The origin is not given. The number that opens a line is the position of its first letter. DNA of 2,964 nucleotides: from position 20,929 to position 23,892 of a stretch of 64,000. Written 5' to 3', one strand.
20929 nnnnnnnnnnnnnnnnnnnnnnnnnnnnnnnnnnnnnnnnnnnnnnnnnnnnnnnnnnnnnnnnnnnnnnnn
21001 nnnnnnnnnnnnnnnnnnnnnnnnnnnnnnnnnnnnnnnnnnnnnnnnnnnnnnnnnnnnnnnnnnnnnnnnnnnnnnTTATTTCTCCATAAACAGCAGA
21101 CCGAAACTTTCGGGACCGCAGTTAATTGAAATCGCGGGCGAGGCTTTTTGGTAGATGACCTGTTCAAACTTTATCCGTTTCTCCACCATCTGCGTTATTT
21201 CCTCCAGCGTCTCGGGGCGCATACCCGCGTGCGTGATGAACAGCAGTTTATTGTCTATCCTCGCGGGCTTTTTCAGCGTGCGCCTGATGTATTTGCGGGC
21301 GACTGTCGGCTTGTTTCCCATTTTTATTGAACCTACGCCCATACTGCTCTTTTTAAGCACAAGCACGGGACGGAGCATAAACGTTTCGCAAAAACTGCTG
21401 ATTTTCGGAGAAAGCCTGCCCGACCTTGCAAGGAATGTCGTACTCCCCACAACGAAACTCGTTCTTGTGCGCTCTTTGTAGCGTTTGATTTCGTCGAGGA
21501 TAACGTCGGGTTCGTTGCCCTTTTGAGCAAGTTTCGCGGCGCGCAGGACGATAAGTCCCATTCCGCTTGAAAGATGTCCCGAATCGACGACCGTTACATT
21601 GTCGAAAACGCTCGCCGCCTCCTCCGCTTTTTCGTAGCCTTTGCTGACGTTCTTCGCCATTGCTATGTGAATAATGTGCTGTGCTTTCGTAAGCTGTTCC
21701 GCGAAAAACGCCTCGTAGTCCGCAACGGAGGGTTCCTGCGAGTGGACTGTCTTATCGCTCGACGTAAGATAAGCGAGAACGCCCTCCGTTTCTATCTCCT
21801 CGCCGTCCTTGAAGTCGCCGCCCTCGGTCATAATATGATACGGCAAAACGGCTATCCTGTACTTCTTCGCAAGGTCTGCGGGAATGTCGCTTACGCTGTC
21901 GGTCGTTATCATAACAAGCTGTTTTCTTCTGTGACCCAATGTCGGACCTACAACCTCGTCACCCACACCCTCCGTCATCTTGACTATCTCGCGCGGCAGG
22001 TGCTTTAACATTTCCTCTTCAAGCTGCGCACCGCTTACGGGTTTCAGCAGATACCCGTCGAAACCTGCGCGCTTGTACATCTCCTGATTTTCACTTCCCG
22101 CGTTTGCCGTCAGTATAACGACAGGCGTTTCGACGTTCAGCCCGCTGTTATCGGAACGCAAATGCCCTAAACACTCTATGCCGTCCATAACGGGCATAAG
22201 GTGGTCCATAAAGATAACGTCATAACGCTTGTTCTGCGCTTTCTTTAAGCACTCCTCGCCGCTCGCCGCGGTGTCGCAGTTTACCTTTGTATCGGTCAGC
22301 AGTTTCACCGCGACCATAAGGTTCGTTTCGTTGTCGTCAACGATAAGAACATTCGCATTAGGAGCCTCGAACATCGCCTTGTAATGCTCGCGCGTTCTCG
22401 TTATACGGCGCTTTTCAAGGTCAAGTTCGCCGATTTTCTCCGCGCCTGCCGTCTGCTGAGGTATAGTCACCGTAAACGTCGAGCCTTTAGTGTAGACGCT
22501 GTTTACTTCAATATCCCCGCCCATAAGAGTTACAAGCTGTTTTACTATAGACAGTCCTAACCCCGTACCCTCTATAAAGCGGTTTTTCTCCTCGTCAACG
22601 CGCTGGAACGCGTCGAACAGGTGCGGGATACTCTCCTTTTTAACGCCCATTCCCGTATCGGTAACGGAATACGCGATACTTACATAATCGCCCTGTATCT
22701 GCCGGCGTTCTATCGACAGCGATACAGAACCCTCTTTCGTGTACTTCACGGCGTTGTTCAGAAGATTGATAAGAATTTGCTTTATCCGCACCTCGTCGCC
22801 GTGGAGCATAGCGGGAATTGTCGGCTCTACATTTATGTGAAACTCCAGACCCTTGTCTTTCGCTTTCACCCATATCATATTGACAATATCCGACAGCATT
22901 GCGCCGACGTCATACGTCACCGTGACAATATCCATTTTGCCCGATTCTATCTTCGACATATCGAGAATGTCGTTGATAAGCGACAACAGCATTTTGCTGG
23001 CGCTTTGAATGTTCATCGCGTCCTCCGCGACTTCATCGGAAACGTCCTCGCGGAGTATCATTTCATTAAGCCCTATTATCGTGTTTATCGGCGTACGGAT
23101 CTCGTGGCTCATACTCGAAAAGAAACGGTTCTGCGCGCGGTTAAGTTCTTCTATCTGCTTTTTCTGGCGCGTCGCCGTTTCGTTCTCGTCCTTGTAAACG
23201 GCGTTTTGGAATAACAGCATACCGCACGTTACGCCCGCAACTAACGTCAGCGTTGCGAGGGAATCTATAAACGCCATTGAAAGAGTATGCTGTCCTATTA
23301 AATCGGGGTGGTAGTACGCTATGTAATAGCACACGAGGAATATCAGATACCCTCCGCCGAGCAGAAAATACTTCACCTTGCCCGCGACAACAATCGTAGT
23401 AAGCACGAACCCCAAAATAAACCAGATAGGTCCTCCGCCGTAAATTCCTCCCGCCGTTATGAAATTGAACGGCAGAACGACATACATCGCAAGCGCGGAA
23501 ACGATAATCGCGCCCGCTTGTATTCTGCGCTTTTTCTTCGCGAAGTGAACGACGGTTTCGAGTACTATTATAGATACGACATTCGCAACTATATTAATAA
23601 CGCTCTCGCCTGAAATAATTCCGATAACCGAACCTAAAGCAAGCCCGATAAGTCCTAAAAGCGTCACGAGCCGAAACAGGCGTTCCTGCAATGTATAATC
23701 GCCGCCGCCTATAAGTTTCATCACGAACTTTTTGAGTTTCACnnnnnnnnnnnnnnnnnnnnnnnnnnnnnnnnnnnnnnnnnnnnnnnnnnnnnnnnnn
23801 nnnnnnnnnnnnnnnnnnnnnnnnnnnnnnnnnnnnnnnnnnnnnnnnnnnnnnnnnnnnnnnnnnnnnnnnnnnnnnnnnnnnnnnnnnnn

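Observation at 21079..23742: Hybrid histidine kinase-response regulator fused to a C-terminal DegV (fatty-acid-binding) domain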

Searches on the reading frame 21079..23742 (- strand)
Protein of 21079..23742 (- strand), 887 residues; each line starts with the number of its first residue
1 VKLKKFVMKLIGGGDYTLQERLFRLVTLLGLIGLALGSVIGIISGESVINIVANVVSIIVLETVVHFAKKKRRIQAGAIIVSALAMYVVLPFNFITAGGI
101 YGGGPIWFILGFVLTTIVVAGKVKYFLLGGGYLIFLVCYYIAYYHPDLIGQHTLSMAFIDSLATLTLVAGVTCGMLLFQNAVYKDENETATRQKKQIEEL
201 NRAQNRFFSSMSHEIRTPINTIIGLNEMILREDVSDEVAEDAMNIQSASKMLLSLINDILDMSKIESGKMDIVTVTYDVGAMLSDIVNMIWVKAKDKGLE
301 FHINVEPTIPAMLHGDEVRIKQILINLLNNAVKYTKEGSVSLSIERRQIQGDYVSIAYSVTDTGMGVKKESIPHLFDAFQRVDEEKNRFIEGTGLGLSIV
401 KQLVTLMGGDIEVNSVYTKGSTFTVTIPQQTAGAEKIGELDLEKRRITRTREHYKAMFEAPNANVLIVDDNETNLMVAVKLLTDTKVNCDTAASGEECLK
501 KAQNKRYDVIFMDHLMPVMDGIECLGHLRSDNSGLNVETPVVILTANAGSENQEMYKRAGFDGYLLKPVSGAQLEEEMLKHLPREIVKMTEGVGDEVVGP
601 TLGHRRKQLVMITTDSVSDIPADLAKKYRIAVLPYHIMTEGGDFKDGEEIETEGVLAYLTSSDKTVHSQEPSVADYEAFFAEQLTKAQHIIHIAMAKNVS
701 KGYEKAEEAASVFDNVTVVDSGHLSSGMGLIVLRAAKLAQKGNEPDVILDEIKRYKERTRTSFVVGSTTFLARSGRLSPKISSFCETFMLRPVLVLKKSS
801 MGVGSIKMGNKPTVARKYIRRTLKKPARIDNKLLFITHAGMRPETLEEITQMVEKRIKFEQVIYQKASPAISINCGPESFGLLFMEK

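Call 5: search_protein_families(library=pfam, proteins=[window:21079-23742:-], max_evalue=0.01)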
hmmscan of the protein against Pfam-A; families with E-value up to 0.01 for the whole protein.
window:21079-23742:- (887 aa): 4 families
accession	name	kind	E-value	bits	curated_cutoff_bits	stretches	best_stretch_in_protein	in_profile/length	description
PF02645.21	DegV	-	1.1e-46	159.9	27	1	611-886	3-279/280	Uncharacterised protein, DegV family COG1307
PF02518.31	HATPase_c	-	2.1e-28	99.4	26.4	1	315-430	1-110/111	Histidine kinase-, DNA gyrase B-, and HSP90-like ATPase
PF00072.30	Response_reg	-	9.7e-24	84.1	30.2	1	465-576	1-108/111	Response regulator receiver domain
PF00512.31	HisKA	-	1.8e-18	66.8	26.9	1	203-268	1-66/66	His Kinase A (phospho-acceptor) domain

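Call 6: find_homologous_proteins(query=window:21079-23742:-, max_evalue=1e-20)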
Query window:21079-23742:- (887 aa): 8000 proteins with E <= 1e-20 among 8000 candidates; the best 120 are listed.
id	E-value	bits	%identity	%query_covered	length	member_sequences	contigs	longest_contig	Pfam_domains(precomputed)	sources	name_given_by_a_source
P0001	0.0e+0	1931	99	100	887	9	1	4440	PF02518.32,PF00512.32,PF02645.22,PF00072.31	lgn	-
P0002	0.0e+0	1589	80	100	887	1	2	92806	PF13684.12,PF02518.32,PF00512.32,PF02645.22,PF00072.31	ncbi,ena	-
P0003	0.0e+0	1511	75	100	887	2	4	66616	PF02518.32,PF00512.32,PF02645.22,PF00072.31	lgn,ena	-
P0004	0.0e+0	1498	76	100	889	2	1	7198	PF02518.32,PF00512.32,PF02645.22,PF00072.31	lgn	-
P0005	0.0e+0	1484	74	100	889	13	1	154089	PF02518.32,PF00512.32,PF02645.22,PF00072.31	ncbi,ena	-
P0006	0.0e+0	1430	71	100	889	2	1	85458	PF02518.32,PF00512.32,PF02645.22,PF00072.31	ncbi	-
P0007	0.0e+0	1402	70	100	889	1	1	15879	PF02518.32,PF00512.32,PF02645.22,PF00072.31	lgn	-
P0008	0.0e+0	1387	70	100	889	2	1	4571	PF02518.32,PF00512.32,PF02645.22,PF00072.31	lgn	-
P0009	0.0e+0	1386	70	100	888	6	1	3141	PF02518.32,PF00512.32,PF02645.22,PF00072.31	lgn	-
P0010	0.0e+0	1373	70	100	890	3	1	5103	PF02518.32,PF00512.32,PF02645.22,PF00072.31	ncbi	-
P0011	0.0e+0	1369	69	100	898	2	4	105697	PF02518.32,PF00512.32,PF02645.22,PF00072.31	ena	-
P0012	0.0e+0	1348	67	100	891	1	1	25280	PF02518.32,PF00512.32,PF02645.22,PF00072.31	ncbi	-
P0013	0.0e+0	1342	68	100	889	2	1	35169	PF02518.32,PF00512.32,PF02645.22,PF00072.31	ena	-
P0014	0.0e+0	1341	68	100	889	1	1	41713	PF02518.32,PF00512.32,PF02645.22,PF00072.31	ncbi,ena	-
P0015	0.0e+0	1338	67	100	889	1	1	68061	PF02518.32,PF00512.32,PF02645.22,PF00072.31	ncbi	-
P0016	0.0e+0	1337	67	100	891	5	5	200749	PF19529.5,PF02518.32,PF00512.32,PF02645.22,PF00072.31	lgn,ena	-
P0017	0.0e+0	1336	67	100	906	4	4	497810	PF02518.32,PF00512.32,PF02645.22,PF00072.31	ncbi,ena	-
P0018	0.0e+0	1331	66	100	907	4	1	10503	PF02518.32,PF00512.32,PF02645.22,PF00072.31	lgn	-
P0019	0.0e+0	1331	68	100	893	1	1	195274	PF02518.32,PF00512.32,PF02645.22,PF00072.31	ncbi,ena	-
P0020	0.0e+0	1313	66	100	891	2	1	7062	PF02518.32,PF00512.32,PF02645.22,PF00072.31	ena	-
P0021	0.0e+0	1312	66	100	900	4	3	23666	PF13684.12,PF02518.32,PF00512.32,PF02645.22,PF00072.31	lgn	-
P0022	0.0e+0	1311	67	100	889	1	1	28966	PF02518.32,PF00512.32,PF02645.22,PF00072.31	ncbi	-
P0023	0.0e+0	1308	66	100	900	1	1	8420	PF02518.32,PF00512.32,PF02645.22,PF00072.31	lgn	-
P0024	0.0e+0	1307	66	100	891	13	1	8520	PF02518.32,PF00512.32,PF02645.22,PF00072.31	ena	-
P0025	0.0e+0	1304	65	100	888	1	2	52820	PF02518.32,PF00512.32,PF02645.22,PF00072.31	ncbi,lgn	-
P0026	0.0e+0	1303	65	100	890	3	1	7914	PF02518.32,PF00512.32,PF02645.22,PF00072.31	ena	-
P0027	0.0e+0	1273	64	100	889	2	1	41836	PF02518.32,PF00512.32,PF02645.22,PF00072.31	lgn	-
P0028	0.0e+0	1270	65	100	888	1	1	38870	PF02518.32,PF00512.32,PF02645.22,PF00072.31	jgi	-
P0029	0.0e+0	1266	64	100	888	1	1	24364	PF02518.32,PF00512.32,PF02645.22,PF00072.31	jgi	-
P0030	0.0e+0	1264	63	100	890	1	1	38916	PF02518.32,PF00512.32,PF02645.22,PF00072.31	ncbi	-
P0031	0.0e+0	1262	65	100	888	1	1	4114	PF02518.32,PF00512.32,PF02645.22,PF00072.31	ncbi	-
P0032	0.0e+0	1261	64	100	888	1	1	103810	PF02518.32,PF00512.32,PF02645.22,PF00072.31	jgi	-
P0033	0.0e+0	1259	64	100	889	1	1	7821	PF02518.32,PF00512.32,PF02645.22,PF00072.31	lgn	-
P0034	0.0e+0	1258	64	100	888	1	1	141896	PF02518.32,PF00512.32,PF02645.22,PF00072.31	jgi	-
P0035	0.0e+0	1258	64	99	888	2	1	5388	PF02518.32,PF00512.32,PF02645.22,PF00072.31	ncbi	-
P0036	0.0e+0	1257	64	99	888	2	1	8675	PF02518.32,PF00512.32,PF02645.22,PF00072.31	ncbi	-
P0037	0.0e+0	1256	64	99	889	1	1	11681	PF02518.32,PF00512.32,PF02645.22,PF00072.31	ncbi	-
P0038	0.0e+0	1252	64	100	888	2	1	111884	PF02518.32,PF00512.32,PF02645.22,PF00072.31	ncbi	-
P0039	0.0e+0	1252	64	100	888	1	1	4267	PF02518.32,PF00512.32,PF02645.22,PF00072.31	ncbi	-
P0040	0.0e+0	1252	67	94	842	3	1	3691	PF02518.32,PF00512.32,PF02645.22,PF00072.31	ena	-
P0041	0.0e+0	1250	64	100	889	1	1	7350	PF02518.32,PF00512.32,PF02645.22,PF00072.31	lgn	-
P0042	0.0e+0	1249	64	98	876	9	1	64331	PF02518.32,PF00512.32,PF02645.22,PF00072.31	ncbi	-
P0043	0.0e+0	1249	63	100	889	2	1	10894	PF02518.32,PF00512.32,PF02645.22,PF00072.31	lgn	-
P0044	0.0e+0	1247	63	100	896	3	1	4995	PF02518.32,PF00512.32,PF02645.22,PF00072.31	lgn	-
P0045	0.0e+0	1244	64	100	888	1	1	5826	PF02518.32,PF00512.32,PF02645.22,PF00072.31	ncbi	-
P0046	0.0e+0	1244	63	100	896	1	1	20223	PF02518.32,PF00512.32,PF02645.22,PF00072.31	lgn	-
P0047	0.0e+0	1244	63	100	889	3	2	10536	PF02518.32,PF00512.32,PF02645.22,PF00072.31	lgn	-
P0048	0.0e+0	1243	64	100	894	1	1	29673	PF02518.32,PF00512.32,PF02645.22,PF00072.31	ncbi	-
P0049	0.0e+0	1242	64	100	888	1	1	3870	PF02518.32,PF00512.32,PF02645.22,PF00072.31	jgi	-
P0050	0.0e+0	1240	64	98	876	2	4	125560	PF02518.32,PF00512.32,PF02645.22,PF00072.31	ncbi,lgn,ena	-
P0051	0.0e+0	1240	63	100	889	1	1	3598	PF02518.32,PF00512.32,PF02645.22,PF00072.31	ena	-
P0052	0.0e+0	1238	62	100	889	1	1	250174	PF02518.32,PF00512.32,PF02645.22,PF00072.31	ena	-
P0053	0.0e+0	1237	63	100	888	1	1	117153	PF02518.32,PF00512.32,PF02645.22,PF00072.31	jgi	-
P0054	0.0e+0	1236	62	100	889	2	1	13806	PF13684.12,PF02518.32,PF00512.32,PF02645.22,PF00072.31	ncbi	ncbi:MAG: DegV family protein [Roseburia sp.]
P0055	0.0e+0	1236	62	100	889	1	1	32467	PF02518.32,PF00512.32,PF02645.22,PF00072.31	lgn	-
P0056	0.0e+0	1236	62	100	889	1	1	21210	PF02518.32,PF00512.32,PF02645.22,PF00072.31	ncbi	ncbi:MAG: DegV family protein [Acetatifactor sp.]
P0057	0.0e+0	1235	62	100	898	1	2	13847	PF02518.32,PF00512.32,PF02645.22,PF00072.31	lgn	-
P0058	0.0e+0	1232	63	100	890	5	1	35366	PF02518.32,PF00512.32,PF02645.22,PF00072.31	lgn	-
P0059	0.0e+0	1232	62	100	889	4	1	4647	PF02518.32,PF00512.32,PF02645.22,PF00072.31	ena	-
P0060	0.0e+0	1231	68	91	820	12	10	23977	PF02518.32,PF00512.32,PF02645.22,PF00072.31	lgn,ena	-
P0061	0.0e+0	1229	63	98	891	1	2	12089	PF13684.12,PF02518.32,PF00512.32,PF02645.22,PF00072.31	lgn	-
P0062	0.0e+0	1229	62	100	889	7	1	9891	PF02518.32,PF00512.32,PF02645.22,PF00072.31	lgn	-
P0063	0.0e+0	1228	63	99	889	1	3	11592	PF02518.32,PF00512.32,PF02645.22,PF00072.31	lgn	-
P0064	0.0e+0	1228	63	100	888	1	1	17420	PF02518.32,PF00512.32,PF02645.22,PF00072.31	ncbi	-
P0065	0.0e+0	1228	62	100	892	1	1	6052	PF02518.32,PF00512.32,PF02645.22,PF00072.31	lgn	-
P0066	0.0e+0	1227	61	100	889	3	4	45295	PF02518.32,PF00512.32,PF02645.22,PF00072.31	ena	-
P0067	0.0e+0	1224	61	100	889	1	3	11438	PF02518.32,PF00512.32,PF02645.22,PF00072.31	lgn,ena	-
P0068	0.0e+0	1223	63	100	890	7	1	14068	PF02518.32,PF00512.32,PF02645.22,PF00072.31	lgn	-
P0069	0.0e+0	1223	63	100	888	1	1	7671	PF02518.32,PF00512.32,PF02645.22,PF00072.31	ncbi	-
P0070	0.0e+0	1222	62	100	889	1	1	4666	PF02518.32,PF00512.32,PF02645.22,PF00072.31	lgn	-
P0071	0.0e+0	1222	63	100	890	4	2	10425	PF02518.32,PF00512.32,PF02645.22,PF00072.31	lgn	-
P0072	0.0e+0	1222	62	100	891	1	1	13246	PF02518.32,PF00512.32,PF02645.22,PF00072.31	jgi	-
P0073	0.0e+0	1222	63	100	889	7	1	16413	PF02518.32,PF00512.32,PF02645.22,PF00072.31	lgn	-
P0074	0.0e+0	1221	62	100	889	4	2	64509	PF02518.32,PF00512.32,PF02645.22,PF00072.31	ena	-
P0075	0.0e+0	1221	63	100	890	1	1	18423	PF02518.32,PF00512.32,PF02645.22,PF00072.31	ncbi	ncbi:MAG: DegV family protein [Lachnospiraceae bacterium]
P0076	0.0e+0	1220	61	100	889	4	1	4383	PF02518.32,PF00512.32,PF02645.22,PF00072.31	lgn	-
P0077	0.0e+0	1220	62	100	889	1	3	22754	PF02518.32,PF00512.32,PF02645.22,PF00072.31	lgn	-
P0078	0.0e+0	1220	62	100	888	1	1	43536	PF02518.32,PF00512.32,PF02645.22,PF00072.31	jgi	-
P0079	0.0e+0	1220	61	100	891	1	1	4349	PF02518.32,PF00512.32,PF02645.22,PF00072.31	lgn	-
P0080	0.0e+0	1220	62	100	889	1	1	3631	PF02518.32,PF00512.32,PF02645.22,PF00072.31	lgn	-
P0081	0.0e+0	1220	62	100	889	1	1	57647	PF02518.32,PF00512.32,PF02645.22,PF00072.31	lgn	-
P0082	0.0e+0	1219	62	100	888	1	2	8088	PF02518.32,PF00512.32,PF02645.22,PF00072.31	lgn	-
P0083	0.0e+0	1218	61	100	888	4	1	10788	PF02518.32,PF00512.32,PF02645.22,PF00072.31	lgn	-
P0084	0.0e+0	1218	62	100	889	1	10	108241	PF02518.32,PF00512.32,PF02645.22,PF00072.31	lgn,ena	-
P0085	0.0e+0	1217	63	98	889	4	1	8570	PF13684.12,PF02518.32,PF00512.32,PF02645.22,PF00072.31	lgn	-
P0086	0.0e+0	1217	62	100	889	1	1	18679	PF02518.32,PF00512.32,PF02645.22,PF00072.31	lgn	-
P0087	0.0e+0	1216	61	100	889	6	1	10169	PF02518.32,PF00512.32,PF02645.22,PF00072.31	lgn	-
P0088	0.0e+0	1216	61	100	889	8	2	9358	PF02518.32,PF00512.32,PF02645.22,PF00072.31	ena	-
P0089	0.0e+0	1216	62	100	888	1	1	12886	PF02518.32,PF00512.32,PF02645.22,PF00072.31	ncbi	-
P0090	0.0e+0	1215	63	98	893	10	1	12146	PF02518.32,PF00512.32,PF02645.22,PF00072.31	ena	-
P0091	0.0e+0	1215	61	100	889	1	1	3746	PF02518.32,PF00512.32,PF02645.22,PF00072.31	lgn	-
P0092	0.0e+0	1214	62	100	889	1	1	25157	PF02518.32,PF00512.32,PF02645.22,PF00072.31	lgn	-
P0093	0.0e+0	1213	61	100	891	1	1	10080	PF02518.32,PF00512.32,PF02645.22,PF00072.31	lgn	-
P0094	0.0e+0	1213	63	98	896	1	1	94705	PF02518.32,PF00512.32,PF02645.22,PF00072.31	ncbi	-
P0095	0.0e+0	1213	61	100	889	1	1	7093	PF02518.32,PF00512.32,PF02645.22,PF00072.31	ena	-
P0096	0.0e+0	1212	63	98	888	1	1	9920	PF02518.32,PF00512.32,PF02645.22,PF00072.31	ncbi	-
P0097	0.0e+0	1212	61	100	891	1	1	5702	PF02518.32,PF00512.32,PF02645.22,PF00072.31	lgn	-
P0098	0.0e+0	1211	60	100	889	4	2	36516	PF02518.32,PF00512.32,PF02645.22,PF00072.31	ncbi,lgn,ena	-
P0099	0.0e+0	1210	62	100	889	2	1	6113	PF02518.32,PF00512.32,PF02645.22,PF00072.31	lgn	-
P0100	0.0e+0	1209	62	98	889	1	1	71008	PF02518.32,PF00512.32,PF02645.22,PF00072.31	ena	-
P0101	0.0e+0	1209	61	100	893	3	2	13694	PF02518.32,PF00512.32,PF02645.22,PF00072.31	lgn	-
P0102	0.0e+0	1209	62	98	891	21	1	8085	PF02518.32,PF00512.32,PF02645.22,PF00072.31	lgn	-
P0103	0.0e+0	1209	61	100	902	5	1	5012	PF02518.32,PF00512.32,PF02645.22,PF00072.31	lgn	-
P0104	0.0e+0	1208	62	98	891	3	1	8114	PF02518.32,PF00512.32,PF02645.22,PF00072.31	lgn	-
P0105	0.0e+0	1208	62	100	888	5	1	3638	PF02518.32,PF00512.32,PF02645.22,PF00072.31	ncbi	-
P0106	0.0e+0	1207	61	100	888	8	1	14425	PF02518.32,PF00512.32,PF02645.22,PF00072.31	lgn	-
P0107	0.0e+0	1207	61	98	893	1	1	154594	PF02518.32,PF00512.32,PF02645.22,PF00072.31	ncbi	-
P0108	0.0e+0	1207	61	98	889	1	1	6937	PF02518.32,PF00512.32,PF02645.22,PF00072.31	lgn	-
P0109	0.0e+0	1207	61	99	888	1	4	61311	PF02518.32,PF00512.32,PF02645.22,PF00072.31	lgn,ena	-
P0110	0.0e+0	1206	61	100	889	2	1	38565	PF02518.32,PF00512.32,PF02645.22,PF00072.31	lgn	-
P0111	0.0e+0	1206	61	100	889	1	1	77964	PF02518.32,PF00512.32,PF02645.22,PF00072.31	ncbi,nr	ncbi:MAG: DegV family protein [Lachnospiraceae bacterium]|nr:DegV family protein [Lachnospiraceae ba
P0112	0.0e+0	1205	62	98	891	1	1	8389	PF02518.32,PF00512.32,PF02645.22,PF00072.31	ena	-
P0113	0.0e+0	1205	61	100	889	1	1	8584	PF02518.32,PF00512.32,PF02645.22,PF00072.31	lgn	-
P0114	0.0e+0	1205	61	100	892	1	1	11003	PF02518.32,PF00512.32,PF02645.22,PF00072.31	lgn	-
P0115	0.0e+0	1204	63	100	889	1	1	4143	PF02518.32,PF00512.32,PF02645.22,PF00072.31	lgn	-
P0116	0.0e+0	1203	64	98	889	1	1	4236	PF02518.32,PF00512.32,PF02645.22,PF00072.31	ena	-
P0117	0.0e+0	1203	61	98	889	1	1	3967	PF02518.32,PF00512.32,PF02645.22,PF00072.31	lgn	-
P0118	0.0e+0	1202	61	99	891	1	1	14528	PF02518.32,PF00512.32,PF02645.22,PF00072.31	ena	-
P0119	0.0e+0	1202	61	99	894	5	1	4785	PF02518.32,PF00512.32,PF02645.22,PF00072.31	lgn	-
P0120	0.0e+0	1202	61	99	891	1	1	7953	PF02518.32,PF00512.32,PF02645.22,PF00072.31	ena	-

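Call 20: find_encoding_contigs(protein=P0017, flank=10000, max_places=2)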
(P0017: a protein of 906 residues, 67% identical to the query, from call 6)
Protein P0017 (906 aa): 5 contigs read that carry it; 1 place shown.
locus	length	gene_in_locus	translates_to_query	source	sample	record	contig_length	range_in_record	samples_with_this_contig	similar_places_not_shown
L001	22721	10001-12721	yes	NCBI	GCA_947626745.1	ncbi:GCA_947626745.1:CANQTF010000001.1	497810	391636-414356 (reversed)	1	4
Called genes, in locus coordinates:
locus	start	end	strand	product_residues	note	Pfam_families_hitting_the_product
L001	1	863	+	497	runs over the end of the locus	PF14821:Thr_synth_N, PF00291:PALP, PF24857:THR4_C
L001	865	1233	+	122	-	PF00072:Response_reg, PF20274:cREC_REC (weak), PF23198:PDE8A_N (weak)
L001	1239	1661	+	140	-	-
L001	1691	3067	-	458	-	PF00285:Citrate_synt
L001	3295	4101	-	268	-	PF04397:LytTR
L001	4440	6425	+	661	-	PF02743:dCache_1, PF22673:MCP-like_PDC_1, PF18947:HAMP_2 (faint), PF00015:MCPsignal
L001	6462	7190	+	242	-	PF08668:HDOD (weak), PF13487:HD_5, PF01966:HD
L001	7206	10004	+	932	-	PF00512:HisKA, PF02518:HATPase_c, PF00072:Response_reg, PF01627:Hpt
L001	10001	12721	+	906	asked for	PF00512:HisKA, PF02518:HATPase_c, PF00072:Response_reg, PF02645:DegV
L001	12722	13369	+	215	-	PF01791:DeoC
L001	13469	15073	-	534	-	PF01293:PEPCK_ATP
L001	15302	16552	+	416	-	PF08448:PAS_4 (faint), PF00990:GGDEF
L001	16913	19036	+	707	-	PF08486:SpoIID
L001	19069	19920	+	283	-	PF03631:Virul_fac_BrkB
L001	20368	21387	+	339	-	PF02912:Phe_tRNA-synt_N, PF01409:tRNA-synt_2d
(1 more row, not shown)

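Call 21: find_encoding_contigs(protein=P0052, flank=10000, max_places=2)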
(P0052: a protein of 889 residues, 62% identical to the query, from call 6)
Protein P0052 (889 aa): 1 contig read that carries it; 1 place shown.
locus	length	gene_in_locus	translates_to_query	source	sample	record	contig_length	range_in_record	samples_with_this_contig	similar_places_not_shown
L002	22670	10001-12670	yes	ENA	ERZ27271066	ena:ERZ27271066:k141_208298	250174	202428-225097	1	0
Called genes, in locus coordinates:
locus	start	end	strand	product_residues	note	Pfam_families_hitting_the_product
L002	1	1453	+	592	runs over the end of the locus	PF00664:ABC_membrane, PF00005:ABC_tran, PF13401:AAA_22 (faint)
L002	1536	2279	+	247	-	PF01522:Polysacc_deac_1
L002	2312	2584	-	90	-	PF13744:HTH_37, PF12844:HTH_19 (weak), PF01381:HTH_3, PF13560:HTH_31 (weak)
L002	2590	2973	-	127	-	PF05973:Gp49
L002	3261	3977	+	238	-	PF00072:Response_reg, PF04397:LytTR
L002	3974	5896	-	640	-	PF14501:HATPase_c_5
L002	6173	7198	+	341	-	PF00072:Response_reg, PF08668:HDOD, PF13487:HD_5, PF01966:HD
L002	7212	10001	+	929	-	PF00512:HisKA, PF02518:HATPase_c, PF00072:Response_reg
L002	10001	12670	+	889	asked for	PF00512:HisKA, PF02518:HATPase_c, PF00072:Response_reg, PF02645:DegV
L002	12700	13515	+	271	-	PF00497:SBP_bac_3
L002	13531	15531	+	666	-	PF02743:dCache_1, PF22673:MCP-like_PDC_1, PF00672:HAMP (faint), PF00015:MCPsignal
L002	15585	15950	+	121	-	PF00072:Response_reg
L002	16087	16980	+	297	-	PF11155:DUF2935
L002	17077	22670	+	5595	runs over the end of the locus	-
